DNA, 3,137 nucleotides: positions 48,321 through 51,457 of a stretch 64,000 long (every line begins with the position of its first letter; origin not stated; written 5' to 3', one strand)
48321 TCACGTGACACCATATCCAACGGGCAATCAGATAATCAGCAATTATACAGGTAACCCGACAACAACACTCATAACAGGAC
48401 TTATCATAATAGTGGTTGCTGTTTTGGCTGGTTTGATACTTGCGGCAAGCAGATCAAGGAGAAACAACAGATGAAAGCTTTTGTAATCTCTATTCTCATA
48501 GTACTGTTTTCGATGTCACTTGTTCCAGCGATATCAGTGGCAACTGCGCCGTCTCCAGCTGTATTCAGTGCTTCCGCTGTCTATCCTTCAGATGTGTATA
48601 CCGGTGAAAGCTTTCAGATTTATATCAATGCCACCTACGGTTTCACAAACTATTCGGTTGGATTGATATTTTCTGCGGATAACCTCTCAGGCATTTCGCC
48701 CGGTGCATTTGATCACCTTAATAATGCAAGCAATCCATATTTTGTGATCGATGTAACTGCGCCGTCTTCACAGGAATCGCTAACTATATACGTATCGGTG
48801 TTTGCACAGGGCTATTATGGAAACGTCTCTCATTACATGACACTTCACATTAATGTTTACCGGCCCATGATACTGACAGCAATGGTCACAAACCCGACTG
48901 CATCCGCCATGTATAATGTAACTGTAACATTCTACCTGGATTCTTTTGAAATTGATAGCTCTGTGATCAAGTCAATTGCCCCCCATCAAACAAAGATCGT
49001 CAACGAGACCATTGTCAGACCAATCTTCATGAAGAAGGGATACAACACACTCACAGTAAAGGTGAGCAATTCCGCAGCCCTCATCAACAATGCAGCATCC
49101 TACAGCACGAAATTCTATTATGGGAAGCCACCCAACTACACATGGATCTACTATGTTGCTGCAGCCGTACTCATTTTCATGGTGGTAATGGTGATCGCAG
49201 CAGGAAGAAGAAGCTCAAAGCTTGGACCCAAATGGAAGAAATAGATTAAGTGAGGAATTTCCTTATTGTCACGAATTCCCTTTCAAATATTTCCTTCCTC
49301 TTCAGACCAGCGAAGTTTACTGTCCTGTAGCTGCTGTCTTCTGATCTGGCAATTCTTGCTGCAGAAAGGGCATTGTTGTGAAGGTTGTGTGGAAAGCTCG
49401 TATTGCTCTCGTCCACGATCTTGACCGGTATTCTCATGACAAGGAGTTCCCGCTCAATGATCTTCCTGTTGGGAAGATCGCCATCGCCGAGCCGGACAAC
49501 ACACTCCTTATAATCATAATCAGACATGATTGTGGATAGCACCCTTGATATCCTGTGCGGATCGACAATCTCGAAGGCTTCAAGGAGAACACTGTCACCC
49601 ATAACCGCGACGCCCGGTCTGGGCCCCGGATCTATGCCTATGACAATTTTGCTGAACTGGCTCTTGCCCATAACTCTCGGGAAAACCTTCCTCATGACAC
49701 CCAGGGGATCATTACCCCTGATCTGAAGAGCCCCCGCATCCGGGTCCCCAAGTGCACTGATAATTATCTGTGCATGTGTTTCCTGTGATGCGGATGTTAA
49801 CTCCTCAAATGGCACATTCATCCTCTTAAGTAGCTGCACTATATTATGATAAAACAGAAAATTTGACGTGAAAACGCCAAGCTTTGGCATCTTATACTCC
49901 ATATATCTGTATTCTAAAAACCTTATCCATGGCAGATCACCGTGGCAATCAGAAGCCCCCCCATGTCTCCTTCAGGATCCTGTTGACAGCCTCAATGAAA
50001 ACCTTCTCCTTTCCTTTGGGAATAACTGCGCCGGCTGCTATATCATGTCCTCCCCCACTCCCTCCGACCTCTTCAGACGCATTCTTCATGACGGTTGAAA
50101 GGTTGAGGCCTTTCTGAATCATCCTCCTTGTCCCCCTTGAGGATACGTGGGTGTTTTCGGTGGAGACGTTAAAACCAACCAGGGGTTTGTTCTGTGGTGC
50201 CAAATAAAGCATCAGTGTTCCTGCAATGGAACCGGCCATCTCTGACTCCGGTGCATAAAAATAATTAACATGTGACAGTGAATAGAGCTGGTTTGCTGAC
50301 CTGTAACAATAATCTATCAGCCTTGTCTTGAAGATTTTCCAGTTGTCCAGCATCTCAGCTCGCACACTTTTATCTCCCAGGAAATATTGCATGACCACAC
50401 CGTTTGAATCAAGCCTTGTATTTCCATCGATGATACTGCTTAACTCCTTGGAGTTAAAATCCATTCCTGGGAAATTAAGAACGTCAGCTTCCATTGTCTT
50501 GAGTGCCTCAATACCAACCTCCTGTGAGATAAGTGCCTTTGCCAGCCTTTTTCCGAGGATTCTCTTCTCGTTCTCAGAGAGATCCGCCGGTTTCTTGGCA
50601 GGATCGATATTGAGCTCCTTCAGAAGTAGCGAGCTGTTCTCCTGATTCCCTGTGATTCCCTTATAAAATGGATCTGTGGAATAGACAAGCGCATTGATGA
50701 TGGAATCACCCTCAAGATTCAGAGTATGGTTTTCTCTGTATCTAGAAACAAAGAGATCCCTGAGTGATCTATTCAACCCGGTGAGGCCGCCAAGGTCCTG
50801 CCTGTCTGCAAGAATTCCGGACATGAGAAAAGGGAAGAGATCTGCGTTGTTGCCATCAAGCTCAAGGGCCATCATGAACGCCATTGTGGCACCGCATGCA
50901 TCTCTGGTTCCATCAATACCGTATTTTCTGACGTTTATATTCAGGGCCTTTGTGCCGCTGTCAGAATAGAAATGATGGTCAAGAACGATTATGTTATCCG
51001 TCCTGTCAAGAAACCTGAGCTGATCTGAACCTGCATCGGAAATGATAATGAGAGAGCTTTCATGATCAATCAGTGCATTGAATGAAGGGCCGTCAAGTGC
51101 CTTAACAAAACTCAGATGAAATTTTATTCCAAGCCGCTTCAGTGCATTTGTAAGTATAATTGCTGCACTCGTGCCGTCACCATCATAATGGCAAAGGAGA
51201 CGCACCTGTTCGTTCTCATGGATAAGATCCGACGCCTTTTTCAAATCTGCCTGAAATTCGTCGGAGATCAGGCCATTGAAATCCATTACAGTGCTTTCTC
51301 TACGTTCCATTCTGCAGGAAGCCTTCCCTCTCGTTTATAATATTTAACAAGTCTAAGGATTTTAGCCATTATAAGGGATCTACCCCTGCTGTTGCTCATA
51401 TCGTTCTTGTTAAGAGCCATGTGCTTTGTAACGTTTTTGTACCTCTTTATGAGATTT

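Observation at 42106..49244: N-oligosaccharyltransferase AglB fused to a ~1,200-aa sequon-saturated, C-terminally anchored ectodomain and translationally coupled to a CARDB-like glycoprotein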

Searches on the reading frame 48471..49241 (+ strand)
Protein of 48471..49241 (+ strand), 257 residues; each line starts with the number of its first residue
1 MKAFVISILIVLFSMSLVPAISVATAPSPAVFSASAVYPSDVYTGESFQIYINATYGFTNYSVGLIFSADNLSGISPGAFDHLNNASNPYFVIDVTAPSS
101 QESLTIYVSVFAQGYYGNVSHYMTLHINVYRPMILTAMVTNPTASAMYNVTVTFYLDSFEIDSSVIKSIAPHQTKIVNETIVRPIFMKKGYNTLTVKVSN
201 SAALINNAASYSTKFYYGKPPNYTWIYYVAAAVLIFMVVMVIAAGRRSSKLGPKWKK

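Call 3: search_protein_families(library=pfam, proteins=[window:48471-49241:+], max_evalue=1)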
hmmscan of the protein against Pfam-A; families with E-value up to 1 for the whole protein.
window:48471-49241:+ (257 aa): 2 families
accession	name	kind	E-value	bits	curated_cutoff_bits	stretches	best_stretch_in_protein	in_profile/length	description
PF07705.17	CARDB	-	0.004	17.8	22.7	1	131-200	19-85/101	CARDB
PF00927.28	Transglut_C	-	0.16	12.5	26.6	1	127-158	11-42/106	Transglutaminase family, C-terminal ig like domain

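Call 4: search_protein_families(library=ncbifam, proteins=[window:48471-49241:+], max_evalue=1)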
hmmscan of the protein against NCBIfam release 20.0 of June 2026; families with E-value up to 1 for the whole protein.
window:48471-49241:+ (257 aa): 0 families

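Call 28: find_homologous_proteins(query=window:48471-49241:+)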
Query window:48471-49241:+ (257 aa): 6 proteins with E <= 0.001 among 737 candidates.
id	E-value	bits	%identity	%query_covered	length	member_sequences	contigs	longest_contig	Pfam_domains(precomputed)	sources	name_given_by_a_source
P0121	1.4e-134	465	100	84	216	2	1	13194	-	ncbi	-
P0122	1.4e-117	410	73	100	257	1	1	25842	-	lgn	-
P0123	8.8e-42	162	37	100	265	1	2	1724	-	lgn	-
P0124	5.3e-37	146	38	100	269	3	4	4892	PF07705.18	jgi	jgi:hypothetical protein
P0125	3.2e-36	143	38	100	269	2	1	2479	PF07705.18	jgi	-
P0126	5.7e-35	139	38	100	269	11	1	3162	-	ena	-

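Call 47: find_homologous_proteins(query=A3)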
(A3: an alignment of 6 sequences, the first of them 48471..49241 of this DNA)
Query A3 (6 sequences) (257 aa, profile of the alignment): 15 proteins with E <= 0.001 among 8000 candidates.
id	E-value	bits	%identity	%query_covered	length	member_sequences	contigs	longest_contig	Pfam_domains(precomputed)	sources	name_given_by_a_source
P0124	8.4e-121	420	38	100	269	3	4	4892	PF07705.18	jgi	jgi:hypothetical protein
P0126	2.2e-120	419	38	100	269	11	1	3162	-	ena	-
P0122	1.5e-119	416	73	100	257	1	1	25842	-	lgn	-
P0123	1.3e-111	390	37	100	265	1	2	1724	-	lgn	-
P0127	2.0e-108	380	39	100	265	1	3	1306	PF07705.18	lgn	-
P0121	4.8e-104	365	100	84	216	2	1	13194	-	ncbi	-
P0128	2.3e-88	314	38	100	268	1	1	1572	PF07705.18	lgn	-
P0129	5.9e-88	313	38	97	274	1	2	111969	-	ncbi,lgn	-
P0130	7.4e-85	303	39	89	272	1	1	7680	-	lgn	-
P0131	4.1e-84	300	38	99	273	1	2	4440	-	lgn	-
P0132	2.5e-69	252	38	100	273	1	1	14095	PF07705.18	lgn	-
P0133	1.8e-67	246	42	97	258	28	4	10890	-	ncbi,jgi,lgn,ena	jgi:hypothetical protein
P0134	1.3e-65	240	42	97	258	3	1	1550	-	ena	-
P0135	5.5e-64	234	36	100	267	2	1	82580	-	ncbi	-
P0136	1.1e-44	171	36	89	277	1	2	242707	PF07705.18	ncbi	ncbi:CARDB domain-containing protein [Caldiplasma sukawensis]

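Call 57: predict_structure(alignment_id=A4)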
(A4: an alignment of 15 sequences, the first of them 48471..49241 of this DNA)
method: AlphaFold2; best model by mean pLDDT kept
length: 257 residues; sequences in the alignment: 15
mean_pLDDT: 82.9   pTM: 0.56
mean pLDDT of the five models: 82.9, 82.4, 81.9, 74.2, 73.1
residues with pLDDT >= 90: 102; 70-90: 114; 50-70: 35; < 50: 6
segments of 3 or more residues with pLDDT < 50: 22-26
pLDDT, mean of each block of 10 residues (from residue 1): 69 65 50 90 90 91 92 87 84 92 93 88 92 88 93 89 91 91 70 89 84 84 78 87 64 56
secondary structure, 60 per line:
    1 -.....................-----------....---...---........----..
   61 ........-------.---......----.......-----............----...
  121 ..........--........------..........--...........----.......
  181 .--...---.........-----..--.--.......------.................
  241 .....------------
elements in order: H2-22 E34-37 E41-43 E47-54 E59-68 E80-85 E90-96 E102-113 E118-130 E133-140 E147-156 E159-169 E174-181 E190-198 E211-217 H224-245

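Call 60: fold_search(model_id=the predicted structure, library=pdb)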
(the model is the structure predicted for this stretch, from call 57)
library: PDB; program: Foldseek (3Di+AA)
matches with E <= 10: 1789; with E <= 0.001: 51
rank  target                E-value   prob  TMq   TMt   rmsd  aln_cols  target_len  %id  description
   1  7tvz_E                1.9e-06  1.00  0.31  0.14  14.4       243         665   14  Cryo-EM structure of human band 3-protein 4.2 complex in diagonal conformation (released 2022-06-08)
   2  8cmt_A                2.8e-06  1.00  0.26  0.12  14.5       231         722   13  Structure of the plasma coagulation Factor XIII A2B2 heterotetrameric complex. (released 2024-09-11)
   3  5mhn_B                3.9e-06  1.00  0.26  0.13  13.6       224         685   13  FXIIIa in complex with the inhibitor ZED2360 (released 2017-12-20)
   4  1evu_B                4.0e-06  1.00  0.26  0.12  14.8       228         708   12  HUMAN FACTOR XIII WITH CALCIUM BOUND IN THE ION SITE (released 2000-05-10)
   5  4kty_B                5.1e-06  1.00  0.26  0.12  14.2       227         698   12  Fibrin-stabilizing factor with a bound ligand (released 2013-12-04)
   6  1ggy_B                5.3e-06  1.00  0.27  0.12  14.5       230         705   12  HUMAN FACTOR XIII WITH YTTERBIUM BOUND IN THE ION SITE (released 1999-02-16)
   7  1fie_A                5.6e-06  1.00  0.28  0.12  14.4       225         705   13  RECOMBINANT HUMAN COAGULATION FACTOR XIII (released 1997-02-12)
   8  8csw                  5.9e-06  1.00  0.31  0.14  13.8       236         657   13  Local refinement of protein 4.2 in Class 2 of erythrocyte ankyrin-1 complex (released 2022-07-20)
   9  1f13_B                6.1e-06  1.00  0.26  0.12  14.3       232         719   12  RECOMBINANT HUMAN CELLULAR COAGULATION FACTOR XIII (released 1998-08-12)
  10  8cs9_X                6.7e-06  1.00  0.30  0.14  13.8       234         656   14  Composite reconstruction of Class 1 of the erythrocyte ankyrin-1 complex (released 2022-07-20)
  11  1ggt_A                7.8e-06  1.00  0.27  0.13  14.2       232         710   13  THREE-DIMENSIONAL STRUCTURE OF A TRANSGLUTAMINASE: HUMAN BLOOD COAGULATION FACTOR XIII (released 1995-07-31)
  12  5mhl_B                8.1e-06  1.00  0.26  0.12  14.2       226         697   12  FXIIIa in complex with the inhibitor Mi0621 (released 2017-12-20)
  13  7uzs                  8.5e-06  1.00  0.31  0.14  13.8       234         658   14  Protein 4.2 (local refinement from consensus reconstruction of ankyrin complex classes) (released 2022-07-20)
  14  5mhm_B                1.1e-05  1.00  0.27  0.13  13.4       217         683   13  FXIIIa in complex with the inhibitor ZED1630 (released 2017-12-20)
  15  1kv3_A                1.1e-05  1.00  0.30  0.14  13.9       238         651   12  HUMAN TISSUE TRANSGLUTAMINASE IN GDP BOUND FORM (released 2002-03-13)
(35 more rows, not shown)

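Call 78: search_solved_structures(query=A4, max_evalue=10)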
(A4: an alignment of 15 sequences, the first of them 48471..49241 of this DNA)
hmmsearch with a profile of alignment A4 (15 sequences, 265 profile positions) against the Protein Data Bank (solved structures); distinct sequences matched with E-value up to 10: 2.
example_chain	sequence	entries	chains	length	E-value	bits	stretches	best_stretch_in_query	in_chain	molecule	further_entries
2l0d_A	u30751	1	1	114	5.4e-05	26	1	140-217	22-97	Cell surface protein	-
8p12_L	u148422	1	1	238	1.1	11.8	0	175-220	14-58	Immunoglobin G light chain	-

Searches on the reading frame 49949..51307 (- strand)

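Call 36: search_protein_families(library=pfam, proteins=[window:49949-51307:-], max_evalue=0.01)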
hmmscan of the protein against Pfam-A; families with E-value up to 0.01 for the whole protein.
window:49949-51307:- (452 aa): 3 families
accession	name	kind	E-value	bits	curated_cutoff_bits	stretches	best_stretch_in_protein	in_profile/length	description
PF02272.25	DHHA1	-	4.8e-13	49.9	25.9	1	348-447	3-102/102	DHHA1 domain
PF01368.27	DHH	-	1.7e-10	41.7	28.1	1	35-161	2-121/125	DHH family, N-terminal domain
PF21763.2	DHH_CID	-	4.8e-06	27.3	27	1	203-270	9-81/84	DHH-CID domain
